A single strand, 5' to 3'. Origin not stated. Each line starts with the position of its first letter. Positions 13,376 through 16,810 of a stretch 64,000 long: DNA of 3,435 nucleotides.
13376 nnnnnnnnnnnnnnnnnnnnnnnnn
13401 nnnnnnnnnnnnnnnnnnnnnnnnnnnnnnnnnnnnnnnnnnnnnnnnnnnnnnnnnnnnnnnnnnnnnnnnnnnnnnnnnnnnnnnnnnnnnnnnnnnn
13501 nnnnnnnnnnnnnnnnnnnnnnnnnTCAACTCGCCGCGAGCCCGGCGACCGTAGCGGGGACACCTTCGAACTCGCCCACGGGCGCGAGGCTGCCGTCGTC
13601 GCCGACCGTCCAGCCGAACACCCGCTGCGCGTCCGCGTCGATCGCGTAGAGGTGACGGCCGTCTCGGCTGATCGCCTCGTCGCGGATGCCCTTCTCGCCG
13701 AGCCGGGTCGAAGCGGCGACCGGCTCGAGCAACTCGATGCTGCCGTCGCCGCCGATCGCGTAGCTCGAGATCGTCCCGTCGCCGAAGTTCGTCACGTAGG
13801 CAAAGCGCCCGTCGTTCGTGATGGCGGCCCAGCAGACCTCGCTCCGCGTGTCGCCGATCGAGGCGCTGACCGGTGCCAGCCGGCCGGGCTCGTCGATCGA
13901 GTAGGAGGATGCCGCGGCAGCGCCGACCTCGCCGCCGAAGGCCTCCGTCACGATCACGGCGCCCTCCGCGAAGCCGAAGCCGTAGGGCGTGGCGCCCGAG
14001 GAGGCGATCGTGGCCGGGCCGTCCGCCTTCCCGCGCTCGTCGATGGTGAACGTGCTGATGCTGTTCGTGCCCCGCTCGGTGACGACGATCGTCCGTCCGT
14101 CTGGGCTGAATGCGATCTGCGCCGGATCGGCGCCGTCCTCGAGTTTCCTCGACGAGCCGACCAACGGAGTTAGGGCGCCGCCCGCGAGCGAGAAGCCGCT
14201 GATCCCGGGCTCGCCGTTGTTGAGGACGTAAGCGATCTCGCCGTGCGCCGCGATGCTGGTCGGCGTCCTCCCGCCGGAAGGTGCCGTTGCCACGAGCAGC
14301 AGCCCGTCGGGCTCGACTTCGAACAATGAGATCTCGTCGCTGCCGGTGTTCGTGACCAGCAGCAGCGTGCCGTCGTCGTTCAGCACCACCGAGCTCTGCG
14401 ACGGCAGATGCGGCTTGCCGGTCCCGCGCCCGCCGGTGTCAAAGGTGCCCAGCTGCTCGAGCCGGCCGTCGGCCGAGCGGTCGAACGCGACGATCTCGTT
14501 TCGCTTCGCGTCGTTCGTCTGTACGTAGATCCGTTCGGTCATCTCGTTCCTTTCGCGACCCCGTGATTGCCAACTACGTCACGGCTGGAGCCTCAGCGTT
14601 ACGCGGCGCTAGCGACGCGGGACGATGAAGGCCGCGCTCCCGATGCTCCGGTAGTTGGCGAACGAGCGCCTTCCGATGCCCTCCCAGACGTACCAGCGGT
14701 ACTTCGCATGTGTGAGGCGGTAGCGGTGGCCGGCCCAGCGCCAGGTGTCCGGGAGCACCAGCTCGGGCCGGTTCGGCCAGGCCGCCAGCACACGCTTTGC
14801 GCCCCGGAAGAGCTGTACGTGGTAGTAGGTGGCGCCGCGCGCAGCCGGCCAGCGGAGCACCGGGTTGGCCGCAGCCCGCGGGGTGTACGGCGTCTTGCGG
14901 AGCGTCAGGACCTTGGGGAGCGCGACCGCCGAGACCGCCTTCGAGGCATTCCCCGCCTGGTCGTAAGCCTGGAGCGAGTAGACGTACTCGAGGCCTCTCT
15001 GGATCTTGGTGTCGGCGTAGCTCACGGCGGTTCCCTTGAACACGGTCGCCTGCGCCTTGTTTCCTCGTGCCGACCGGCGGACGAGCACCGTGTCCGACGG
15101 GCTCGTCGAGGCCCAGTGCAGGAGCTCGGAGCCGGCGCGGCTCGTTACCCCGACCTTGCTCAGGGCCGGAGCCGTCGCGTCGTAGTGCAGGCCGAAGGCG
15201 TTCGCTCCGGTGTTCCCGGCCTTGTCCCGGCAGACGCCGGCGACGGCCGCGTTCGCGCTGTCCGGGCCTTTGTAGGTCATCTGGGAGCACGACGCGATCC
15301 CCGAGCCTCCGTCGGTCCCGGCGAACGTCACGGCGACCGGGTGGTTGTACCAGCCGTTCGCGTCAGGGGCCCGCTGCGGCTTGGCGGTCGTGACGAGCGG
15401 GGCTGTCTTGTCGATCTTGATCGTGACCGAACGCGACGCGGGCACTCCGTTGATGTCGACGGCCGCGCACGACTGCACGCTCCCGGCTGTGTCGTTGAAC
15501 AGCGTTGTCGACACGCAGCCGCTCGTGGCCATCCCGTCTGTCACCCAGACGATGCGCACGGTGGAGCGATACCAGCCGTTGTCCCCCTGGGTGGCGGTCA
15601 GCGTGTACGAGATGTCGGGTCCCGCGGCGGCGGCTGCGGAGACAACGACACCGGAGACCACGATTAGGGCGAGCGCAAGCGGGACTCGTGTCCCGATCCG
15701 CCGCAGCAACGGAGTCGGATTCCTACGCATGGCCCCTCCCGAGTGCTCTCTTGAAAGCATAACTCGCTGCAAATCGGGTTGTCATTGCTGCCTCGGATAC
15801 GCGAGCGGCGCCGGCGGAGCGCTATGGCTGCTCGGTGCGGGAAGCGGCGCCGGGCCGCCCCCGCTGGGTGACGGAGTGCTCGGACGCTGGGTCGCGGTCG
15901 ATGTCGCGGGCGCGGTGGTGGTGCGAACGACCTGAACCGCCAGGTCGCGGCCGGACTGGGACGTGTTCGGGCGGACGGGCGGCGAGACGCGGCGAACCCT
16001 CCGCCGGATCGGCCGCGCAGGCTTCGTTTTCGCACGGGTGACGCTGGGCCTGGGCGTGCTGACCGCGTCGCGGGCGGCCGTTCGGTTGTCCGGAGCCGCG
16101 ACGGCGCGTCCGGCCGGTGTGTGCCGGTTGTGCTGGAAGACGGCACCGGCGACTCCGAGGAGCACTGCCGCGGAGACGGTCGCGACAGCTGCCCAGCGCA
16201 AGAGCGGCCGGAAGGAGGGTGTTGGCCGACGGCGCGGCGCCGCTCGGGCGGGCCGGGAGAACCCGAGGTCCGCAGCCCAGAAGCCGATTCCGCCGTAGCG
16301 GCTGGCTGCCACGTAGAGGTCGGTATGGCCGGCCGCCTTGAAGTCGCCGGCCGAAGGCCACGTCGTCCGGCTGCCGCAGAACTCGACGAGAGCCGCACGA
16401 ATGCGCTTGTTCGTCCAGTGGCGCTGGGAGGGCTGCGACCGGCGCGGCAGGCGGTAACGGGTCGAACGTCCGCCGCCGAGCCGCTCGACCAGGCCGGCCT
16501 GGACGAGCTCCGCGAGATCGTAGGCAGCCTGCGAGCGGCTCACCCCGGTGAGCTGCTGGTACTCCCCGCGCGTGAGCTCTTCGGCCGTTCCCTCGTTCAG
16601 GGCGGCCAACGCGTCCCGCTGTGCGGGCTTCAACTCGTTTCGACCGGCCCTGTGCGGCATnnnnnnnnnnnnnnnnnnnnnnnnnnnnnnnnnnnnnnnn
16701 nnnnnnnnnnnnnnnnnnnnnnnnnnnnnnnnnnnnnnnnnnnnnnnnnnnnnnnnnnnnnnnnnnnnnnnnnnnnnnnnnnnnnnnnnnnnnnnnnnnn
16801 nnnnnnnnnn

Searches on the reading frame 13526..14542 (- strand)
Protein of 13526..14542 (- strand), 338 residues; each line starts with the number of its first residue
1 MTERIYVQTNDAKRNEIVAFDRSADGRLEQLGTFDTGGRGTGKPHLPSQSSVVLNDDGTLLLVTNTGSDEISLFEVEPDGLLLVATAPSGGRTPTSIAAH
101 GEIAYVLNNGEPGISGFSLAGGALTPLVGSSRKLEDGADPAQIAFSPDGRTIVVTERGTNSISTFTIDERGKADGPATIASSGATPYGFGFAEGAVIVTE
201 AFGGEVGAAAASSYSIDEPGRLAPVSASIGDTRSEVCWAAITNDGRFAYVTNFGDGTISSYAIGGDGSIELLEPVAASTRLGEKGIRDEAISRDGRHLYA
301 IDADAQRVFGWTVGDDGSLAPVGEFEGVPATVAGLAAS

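Call 6: search_protein_families(library=pfam, proteins=[window:13526-14542:-], max_evalue=0.1)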
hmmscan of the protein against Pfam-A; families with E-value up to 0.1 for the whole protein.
window:13526-14542:- (338 aa): 3 families
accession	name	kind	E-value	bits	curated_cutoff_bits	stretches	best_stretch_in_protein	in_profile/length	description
PF10282.15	Lactonase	-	1.4e-24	87.4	21.7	3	100-192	201-299/344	Lactonase, 7-bladed beta-propeller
PF08450.18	SGL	-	0.0011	19.1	26.3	0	142-180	138-177/246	SMP-30/Gluconolactonase/LRE-like region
PF07676.18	PD40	-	0.043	14.2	20.9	0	143-153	14-24/38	WD40-like Beta Propeller Repeat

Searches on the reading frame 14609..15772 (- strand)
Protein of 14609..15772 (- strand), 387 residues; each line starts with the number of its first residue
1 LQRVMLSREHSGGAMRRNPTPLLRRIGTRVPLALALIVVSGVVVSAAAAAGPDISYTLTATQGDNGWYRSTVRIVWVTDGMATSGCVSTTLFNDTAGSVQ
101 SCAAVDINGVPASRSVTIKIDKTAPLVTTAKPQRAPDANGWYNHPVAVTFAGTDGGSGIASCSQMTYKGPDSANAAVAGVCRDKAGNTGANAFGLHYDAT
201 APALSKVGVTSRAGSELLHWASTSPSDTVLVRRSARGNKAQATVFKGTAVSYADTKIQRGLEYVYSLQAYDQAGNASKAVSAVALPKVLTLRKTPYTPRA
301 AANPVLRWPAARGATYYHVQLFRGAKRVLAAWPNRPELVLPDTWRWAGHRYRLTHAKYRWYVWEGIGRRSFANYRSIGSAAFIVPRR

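Call 6: search_protein_families(library=pfam, proteins=[window:14609-15772:-], max_evalue=0.1)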
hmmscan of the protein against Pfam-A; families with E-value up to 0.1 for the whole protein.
window:14609-15772:- (387 aa): 1 family
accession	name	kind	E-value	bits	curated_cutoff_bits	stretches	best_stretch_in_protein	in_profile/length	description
PF19077.6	Big_13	-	0.085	13.8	27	0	224-279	36-93/102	Bacterial Ig-like domain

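Call 15: search_protein_families(library=ncbifam, proteins=[window:14609-15772:-], max_evalue=1)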
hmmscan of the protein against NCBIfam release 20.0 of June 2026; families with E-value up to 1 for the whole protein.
window:14609-15772:- (387 aa): 2 families
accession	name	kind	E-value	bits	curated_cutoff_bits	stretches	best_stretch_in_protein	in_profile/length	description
NF045522.1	MXAN_2561_fam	equivalog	0.0002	20.9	150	1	164-282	128-253/304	MXAN_2561 family MXYO-CTERM-anchored protein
NF047446.1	barrel_OmpL47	domain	0.012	16.1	40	0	263-282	45-64/68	OmpL47-type beta-barrel domain-containing protein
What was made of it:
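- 14609..15772 (-): Ig387: signal-anchored Ig-like/fn3-like surface protein, a conserved partner of the repeat gene. Weak Big_13, MXAN_2561_fam and OmpL47 hits (calls 6, 15).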

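Call 70: search_solved_structures(query=window:14609-15769:-, max_evalue=1)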
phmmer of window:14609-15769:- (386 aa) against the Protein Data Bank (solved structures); distinct sequences matched with E-value up to 1: 1.
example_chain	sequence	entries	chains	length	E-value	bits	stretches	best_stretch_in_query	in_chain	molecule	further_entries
9mbz_F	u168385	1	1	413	0.076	15.4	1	306-347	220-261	Interleukin-2,Fc receptor-like protein 4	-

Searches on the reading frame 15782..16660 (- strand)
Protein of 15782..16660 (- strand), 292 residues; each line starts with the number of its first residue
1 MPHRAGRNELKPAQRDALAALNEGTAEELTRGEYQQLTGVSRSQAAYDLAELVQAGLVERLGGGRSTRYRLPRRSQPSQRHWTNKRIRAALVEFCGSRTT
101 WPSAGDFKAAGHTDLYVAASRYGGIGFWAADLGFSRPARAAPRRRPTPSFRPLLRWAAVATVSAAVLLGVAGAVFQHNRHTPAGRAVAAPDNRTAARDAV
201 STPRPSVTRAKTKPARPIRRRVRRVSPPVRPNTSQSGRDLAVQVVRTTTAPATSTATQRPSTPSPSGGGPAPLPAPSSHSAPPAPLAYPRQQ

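Call 6: search_protein_families(library=pfam, proteins=[window:15782-16660:-], max_evalue=0.1)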
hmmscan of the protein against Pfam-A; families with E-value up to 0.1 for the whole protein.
window:15782-16660:- (292 aa): 6 families
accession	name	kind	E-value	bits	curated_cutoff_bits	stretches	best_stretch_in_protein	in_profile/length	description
PF22168.2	DIP2311-like_C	-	7.9e-09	36.1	27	1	35-71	26-62/63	Transcriptional regulator DIP2311-like, C-terminal domain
PF12840.13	HTH_20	-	0.00037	20.8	27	1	18-59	10-49/51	Helix-turn-helix domain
PF12802.13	MarR_2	-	0.00051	20.6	27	1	10-60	3-52/61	MarR family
PF25213.1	HVO_A0261_N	-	0.04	14.2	35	0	15-63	14-59/86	HVO_A0261 N-terminal domain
PF09339.16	HTH_IclR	-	0.048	13.9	22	0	26-61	16-51/52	IclR helix-turn-helix domain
PF22798.2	DUF5817_CT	-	0.059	13.7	29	0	15-63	4-50/54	DUF5817, C-terminal domain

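Call 15: search_protein_families(library=ncbifam, proteins=[window:15782-16660:-], max_evalue=1)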
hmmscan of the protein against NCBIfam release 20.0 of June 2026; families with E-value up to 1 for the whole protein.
window:15782-16660:- (292 aa): 2 families
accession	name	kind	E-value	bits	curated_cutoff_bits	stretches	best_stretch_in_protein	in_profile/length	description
NF033788.1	HTH_metalloreg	subfamily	0.00054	19.7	55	1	17-71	16-68/77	metalloregulator ArsR/SmtB family transcription factor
NF047906.1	CdPbTransRegCmtR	equivalog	0.17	11.9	150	1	4-71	13-77/104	Cd(II)/Pb(II)-sensing metalloregulatory transcriptional regulator CmtR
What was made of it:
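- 15782..16660 (-): HTH292: membrane-anchored winged-HTH regulator, divergently transcribed. DIP2311-like_C E 7.9e-9, plus weak MarR/ArsR hits (calls 6, 15).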
